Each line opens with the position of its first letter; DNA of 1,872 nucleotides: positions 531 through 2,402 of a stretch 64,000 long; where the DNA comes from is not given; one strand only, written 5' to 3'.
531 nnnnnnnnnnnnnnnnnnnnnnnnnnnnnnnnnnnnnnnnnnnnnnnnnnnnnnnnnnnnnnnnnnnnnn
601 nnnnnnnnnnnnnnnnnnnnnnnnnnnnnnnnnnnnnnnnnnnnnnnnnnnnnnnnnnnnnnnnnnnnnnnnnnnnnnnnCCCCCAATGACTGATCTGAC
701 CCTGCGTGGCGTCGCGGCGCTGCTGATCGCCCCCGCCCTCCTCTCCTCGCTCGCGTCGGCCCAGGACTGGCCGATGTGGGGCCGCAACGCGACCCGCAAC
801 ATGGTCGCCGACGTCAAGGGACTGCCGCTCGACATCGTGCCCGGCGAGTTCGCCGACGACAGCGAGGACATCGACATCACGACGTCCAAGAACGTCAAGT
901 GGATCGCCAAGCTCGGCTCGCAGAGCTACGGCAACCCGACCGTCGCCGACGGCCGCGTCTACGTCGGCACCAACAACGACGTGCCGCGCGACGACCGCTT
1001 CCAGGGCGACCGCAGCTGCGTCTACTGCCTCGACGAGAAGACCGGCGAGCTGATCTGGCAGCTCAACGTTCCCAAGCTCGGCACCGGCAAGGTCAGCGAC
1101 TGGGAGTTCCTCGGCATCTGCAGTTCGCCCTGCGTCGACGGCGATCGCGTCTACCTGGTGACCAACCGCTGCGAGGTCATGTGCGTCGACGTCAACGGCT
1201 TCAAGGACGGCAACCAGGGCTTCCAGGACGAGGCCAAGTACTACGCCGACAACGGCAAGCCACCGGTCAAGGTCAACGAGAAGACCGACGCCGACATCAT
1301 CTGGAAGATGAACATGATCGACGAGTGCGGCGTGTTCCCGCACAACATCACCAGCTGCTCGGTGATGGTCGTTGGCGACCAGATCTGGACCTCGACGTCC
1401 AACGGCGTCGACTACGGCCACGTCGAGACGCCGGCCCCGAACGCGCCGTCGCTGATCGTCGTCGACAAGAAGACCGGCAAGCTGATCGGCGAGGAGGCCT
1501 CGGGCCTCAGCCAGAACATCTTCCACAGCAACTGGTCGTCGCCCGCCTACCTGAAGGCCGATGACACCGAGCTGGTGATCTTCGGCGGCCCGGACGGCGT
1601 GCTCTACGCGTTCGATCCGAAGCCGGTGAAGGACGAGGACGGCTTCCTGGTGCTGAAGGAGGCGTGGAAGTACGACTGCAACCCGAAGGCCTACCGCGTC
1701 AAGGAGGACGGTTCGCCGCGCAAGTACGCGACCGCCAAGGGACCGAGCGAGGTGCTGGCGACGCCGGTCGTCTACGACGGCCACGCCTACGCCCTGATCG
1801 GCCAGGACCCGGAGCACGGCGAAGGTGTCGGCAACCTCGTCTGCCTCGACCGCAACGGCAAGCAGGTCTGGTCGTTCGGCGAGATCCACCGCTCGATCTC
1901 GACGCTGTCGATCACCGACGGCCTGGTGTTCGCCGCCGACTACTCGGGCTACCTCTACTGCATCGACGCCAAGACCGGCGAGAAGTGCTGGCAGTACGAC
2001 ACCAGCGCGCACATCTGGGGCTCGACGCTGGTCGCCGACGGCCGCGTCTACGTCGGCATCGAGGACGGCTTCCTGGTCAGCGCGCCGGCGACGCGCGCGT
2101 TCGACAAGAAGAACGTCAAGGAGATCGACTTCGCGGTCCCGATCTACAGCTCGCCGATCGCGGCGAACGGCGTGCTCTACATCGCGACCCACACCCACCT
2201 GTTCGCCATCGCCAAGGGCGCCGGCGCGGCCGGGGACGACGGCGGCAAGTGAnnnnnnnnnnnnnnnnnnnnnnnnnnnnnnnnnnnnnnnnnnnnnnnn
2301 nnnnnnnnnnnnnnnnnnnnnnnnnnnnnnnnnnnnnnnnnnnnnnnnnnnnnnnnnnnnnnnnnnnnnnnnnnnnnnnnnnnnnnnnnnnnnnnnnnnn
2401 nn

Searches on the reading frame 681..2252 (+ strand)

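Call 13: search_protein_families(library=pfam, proteins=[window:681-2252:+])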
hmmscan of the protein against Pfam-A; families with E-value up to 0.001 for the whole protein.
window:681-2252:+ (523 aa): 4 families
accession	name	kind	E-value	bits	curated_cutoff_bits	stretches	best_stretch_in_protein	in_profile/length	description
PF13360.13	PQQ_2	-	3.2e-22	79.8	27.6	2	384-465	3-84/233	Outer membrane protein assembly factor BamB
PF13570.13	Beta-prop_ACSF4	-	8.5e-19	68.5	133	1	384-505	29-154/329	Beta-alanine-activating enzyme, beta-propeller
PF01011.28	PQQ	-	3.6e-05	23.1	26.7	0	411-442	545-577/595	Glucose/ethanol/alcohol dehydrogenase, beta-propeller domain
PF25292.1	Beta-prop_CGLA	-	7.3e-05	22.8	26.8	0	416-443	47-73/316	Lambda-carrageenase beta-propeller domain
